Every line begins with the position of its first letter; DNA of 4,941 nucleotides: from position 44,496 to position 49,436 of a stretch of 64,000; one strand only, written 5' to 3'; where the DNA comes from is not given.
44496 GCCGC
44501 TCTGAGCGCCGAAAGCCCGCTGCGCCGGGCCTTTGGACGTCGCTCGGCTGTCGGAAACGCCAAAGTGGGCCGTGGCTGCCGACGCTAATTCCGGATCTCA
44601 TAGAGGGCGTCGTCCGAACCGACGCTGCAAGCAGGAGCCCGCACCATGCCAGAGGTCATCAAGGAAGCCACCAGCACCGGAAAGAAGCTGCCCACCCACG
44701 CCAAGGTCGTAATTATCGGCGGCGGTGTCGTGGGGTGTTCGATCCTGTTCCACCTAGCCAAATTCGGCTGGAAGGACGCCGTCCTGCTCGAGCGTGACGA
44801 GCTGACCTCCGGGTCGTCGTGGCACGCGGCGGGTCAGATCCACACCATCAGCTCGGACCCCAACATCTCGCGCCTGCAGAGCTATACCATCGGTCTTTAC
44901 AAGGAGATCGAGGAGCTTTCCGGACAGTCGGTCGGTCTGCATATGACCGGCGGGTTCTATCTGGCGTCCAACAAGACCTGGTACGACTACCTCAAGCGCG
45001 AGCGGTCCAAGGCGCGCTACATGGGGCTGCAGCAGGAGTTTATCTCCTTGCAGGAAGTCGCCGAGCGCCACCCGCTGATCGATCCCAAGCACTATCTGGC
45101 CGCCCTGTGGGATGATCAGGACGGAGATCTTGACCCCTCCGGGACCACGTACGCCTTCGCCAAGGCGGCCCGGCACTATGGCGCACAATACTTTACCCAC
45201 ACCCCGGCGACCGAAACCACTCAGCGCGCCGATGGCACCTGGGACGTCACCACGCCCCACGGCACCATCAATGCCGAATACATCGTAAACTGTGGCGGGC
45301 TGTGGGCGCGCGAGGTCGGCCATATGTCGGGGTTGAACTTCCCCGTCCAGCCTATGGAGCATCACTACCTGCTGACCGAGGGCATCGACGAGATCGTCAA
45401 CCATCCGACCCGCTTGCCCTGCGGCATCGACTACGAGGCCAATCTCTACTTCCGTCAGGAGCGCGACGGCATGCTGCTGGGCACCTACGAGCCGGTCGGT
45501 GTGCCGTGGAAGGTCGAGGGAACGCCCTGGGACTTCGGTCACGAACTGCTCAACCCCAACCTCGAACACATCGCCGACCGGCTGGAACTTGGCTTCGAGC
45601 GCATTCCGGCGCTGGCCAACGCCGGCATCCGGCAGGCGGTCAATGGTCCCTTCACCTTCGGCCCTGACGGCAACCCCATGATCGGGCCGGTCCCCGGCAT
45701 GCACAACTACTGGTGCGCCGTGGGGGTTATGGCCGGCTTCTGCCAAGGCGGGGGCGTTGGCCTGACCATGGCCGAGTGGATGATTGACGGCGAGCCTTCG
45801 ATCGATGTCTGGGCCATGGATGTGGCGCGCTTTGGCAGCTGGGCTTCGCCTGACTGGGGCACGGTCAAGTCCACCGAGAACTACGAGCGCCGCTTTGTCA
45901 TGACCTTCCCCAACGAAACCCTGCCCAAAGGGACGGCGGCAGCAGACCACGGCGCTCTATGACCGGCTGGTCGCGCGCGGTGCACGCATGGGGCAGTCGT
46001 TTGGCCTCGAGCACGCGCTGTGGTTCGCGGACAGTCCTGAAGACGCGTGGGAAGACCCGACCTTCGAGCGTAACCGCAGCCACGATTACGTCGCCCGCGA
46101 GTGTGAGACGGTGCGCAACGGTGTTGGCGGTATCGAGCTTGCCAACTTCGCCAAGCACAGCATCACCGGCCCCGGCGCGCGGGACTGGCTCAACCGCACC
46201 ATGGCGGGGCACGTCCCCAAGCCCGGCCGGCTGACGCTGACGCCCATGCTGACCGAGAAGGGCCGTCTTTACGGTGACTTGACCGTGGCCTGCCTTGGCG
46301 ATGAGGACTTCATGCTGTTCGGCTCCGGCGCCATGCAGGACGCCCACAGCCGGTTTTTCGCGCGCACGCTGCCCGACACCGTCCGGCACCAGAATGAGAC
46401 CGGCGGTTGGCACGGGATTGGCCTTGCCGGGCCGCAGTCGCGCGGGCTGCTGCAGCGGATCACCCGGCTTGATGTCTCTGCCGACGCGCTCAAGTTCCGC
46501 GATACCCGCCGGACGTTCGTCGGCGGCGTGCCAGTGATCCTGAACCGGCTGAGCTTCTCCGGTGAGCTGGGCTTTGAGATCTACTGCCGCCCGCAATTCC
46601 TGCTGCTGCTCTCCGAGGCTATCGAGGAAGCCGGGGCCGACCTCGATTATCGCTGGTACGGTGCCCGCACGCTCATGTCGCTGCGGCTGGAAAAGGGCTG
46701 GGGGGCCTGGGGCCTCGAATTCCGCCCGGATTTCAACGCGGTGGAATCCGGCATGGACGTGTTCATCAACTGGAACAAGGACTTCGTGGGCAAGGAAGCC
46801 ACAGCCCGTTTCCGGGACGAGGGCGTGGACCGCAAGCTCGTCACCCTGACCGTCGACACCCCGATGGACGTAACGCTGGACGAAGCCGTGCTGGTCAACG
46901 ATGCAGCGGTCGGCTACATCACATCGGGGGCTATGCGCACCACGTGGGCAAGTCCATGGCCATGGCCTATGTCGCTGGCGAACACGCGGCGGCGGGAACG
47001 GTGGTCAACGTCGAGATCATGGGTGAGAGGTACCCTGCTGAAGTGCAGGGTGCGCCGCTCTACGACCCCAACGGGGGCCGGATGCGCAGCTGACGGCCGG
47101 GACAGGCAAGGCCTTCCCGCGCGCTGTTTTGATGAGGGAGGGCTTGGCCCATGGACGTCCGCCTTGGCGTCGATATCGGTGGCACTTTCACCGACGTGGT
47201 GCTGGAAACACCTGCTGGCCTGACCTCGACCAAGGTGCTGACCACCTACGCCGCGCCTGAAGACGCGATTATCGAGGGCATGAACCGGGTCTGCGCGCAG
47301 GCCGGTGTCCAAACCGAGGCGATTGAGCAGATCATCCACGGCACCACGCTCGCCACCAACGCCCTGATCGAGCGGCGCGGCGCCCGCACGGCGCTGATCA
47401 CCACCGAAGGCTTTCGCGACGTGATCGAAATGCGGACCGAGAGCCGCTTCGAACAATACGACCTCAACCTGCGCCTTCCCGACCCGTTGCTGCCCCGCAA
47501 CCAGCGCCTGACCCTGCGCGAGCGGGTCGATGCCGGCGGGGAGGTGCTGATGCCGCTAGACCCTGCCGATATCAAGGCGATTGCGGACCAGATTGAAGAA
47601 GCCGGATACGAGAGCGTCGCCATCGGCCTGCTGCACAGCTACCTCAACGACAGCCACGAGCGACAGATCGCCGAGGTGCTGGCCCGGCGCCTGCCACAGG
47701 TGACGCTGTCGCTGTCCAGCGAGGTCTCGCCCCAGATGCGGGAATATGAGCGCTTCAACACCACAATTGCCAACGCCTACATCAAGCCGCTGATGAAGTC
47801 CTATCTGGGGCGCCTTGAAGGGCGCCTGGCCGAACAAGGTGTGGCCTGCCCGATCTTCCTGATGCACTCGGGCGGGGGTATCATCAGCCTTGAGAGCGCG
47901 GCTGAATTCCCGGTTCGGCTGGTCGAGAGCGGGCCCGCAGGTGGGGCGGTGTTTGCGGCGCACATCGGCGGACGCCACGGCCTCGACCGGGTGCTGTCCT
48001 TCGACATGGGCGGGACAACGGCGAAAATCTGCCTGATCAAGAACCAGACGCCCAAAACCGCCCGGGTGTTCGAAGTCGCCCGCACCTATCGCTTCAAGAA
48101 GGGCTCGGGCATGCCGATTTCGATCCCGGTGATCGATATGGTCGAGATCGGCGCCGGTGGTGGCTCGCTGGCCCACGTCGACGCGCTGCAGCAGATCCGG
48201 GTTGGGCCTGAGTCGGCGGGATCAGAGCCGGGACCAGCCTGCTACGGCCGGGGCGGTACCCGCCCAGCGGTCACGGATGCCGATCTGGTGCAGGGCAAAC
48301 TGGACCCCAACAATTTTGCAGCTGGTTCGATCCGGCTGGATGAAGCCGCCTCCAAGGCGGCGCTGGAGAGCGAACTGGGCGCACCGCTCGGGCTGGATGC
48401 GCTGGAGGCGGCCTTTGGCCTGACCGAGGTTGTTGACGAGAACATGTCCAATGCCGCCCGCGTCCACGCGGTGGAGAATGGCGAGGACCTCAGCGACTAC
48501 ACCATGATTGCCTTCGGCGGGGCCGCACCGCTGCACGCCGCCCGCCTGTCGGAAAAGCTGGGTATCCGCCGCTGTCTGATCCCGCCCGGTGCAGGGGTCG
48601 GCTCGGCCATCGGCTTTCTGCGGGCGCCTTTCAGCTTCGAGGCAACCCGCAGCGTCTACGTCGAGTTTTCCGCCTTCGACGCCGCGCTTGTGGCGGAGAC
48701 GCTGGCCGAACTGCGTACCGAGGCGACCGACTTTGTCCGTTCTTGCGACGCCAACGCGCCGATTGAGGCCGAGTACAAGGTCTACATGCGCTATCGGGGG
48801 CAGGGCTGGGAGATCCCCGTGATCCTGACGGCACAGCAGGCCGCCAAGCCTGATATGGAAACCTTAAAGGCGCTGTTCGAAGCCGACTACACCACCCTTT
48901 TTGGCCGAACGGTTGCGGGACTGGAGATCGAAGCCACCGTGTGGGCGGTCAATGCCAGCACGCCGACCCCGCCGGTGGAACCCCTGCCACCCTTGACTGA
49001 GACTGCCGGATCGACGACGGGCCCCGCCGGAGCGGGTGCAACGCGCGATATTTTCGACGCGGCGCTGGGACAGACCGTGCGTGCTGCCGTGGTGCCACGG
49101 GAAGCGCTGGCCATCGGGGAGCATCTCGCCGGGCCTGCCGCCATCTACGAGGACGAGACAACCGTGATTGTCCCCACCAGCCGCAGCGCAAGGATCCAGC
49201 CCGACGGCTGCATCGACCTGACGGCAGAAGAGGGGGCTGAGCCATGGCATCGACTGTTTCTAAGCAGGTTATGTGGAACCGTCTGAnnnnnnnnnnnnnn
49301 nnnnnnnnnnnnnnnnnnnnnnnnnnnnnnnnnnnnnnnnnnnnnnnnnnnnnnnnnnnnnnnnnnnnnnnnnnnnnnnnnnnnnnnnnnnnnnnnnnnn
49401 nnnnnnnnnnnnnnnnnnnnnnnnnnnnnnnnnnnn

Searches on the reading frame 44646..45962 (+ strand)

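Call 86: search_protein_families(library=pfam, proteins=[window:44646-45962:+], max_evalue=0.00001)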
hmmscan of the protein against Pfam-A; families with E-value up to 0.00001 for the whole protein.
window:44646-45962:+ (438 aa): 2 families
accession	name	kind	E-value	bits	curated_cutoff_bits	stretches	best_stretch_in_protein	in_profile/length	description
PF01266.30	DAO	-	9.1e-66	223.2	27.9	1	20-378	1-353/353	FAD dependent oxidoreductase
PF16350.10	FAO_M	-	6.6e-13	49.1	27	1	381-428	1-49/56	FAD dependent oxidoreductase central domain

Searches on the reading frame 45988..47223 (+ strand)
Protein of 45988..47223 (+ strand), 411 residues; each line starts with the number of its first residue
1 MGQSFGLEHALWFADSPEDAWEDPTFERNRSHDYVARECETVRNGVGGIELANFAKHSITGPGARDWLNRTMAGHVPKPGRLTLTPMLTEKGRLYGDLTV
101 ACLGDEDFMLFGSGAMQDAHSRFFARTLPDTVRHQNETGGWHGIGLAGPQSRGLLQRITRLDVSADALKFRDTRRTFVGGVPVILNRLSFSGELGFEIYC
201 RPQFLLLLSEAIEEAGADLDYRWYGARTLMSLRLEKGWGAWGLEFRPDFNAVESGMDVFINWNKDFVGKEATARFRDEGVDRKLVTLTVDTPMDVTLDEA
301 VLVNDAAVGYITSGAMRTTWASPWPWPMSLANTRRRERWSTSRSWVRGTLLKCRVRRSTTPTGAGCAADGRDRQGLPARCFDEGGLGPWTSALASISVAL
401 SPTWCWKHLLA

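Call 86: search_protein_families(library=pfam, proteins=[window:45988-47223:+], max_evalue=0.00001)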
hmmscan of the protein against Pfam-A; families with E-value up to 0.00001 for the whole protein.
window:45988-47223:+ (411 aa): 1 family
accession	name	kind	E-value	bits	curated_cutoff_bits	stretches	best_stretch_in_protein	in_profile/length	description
PF01571.26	GCV_T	-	8.9e-51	173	25.6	1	6-258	17-254/255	Aminomethyltransferase folate-binding domain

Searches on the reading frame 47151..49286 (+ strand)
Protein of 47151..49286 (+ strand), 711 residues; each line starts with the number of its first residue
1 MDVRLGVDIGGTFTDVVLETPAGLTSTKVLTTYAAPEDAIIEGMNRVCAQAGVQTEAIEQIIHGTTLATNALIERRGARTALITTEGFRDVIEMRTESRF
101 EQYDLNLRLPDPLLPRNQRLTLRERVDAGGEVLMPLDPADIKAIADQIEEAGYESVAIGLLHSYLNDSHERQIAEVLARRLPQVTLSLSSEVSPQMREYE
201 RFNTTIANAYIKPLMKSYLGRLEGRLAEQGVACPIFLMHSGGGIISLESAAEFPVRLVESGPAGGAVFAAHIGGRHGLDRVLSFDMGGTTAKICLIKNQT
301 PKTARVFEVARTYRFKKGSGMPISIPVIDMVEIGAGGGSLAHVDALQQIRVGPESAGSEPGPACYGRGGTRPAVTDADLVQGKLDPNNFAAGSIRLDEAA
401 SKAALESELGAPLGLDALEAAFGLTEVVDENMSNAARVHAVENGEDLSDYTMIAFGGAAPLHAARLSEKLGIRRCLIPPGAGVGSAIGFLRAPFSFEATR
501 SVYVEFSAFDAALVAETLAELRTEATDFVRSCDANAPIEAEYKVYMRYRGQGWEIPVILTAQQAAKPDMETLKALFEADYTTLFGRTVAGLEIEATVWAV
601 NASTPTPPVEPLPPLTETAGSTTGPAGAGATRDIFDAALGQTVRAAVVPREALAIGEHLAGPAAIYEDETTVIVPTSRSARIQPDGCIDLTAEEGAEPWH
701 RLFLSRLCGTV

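Call 86: search_protein_families(library=pfam, proteins=[window:47151-49286:+], max_evalue=0.00001)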
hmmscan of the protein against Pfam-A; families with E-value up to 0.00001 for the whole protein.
window:47151-49286:+ (711 aa): 3 families
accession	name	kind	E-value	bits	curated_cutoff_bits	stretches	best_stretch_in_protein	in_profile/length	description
PF01968.24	Hydantoinase_A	-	8e-82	275.2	22.9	1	201-494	1-287/291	Hydantoinase/oxoprolinase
PF05378.19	Hydant_A_N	-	2.6e-52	177.5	25.2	1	4-179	1-174/176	Hydantoinase/oxoprolinase N-terminal region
PF19278.4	Hydant_A_C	-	2.8e-10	40.4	21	1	517-682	17-182/193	Hydantoinase/oxoprolinase C-terminal domain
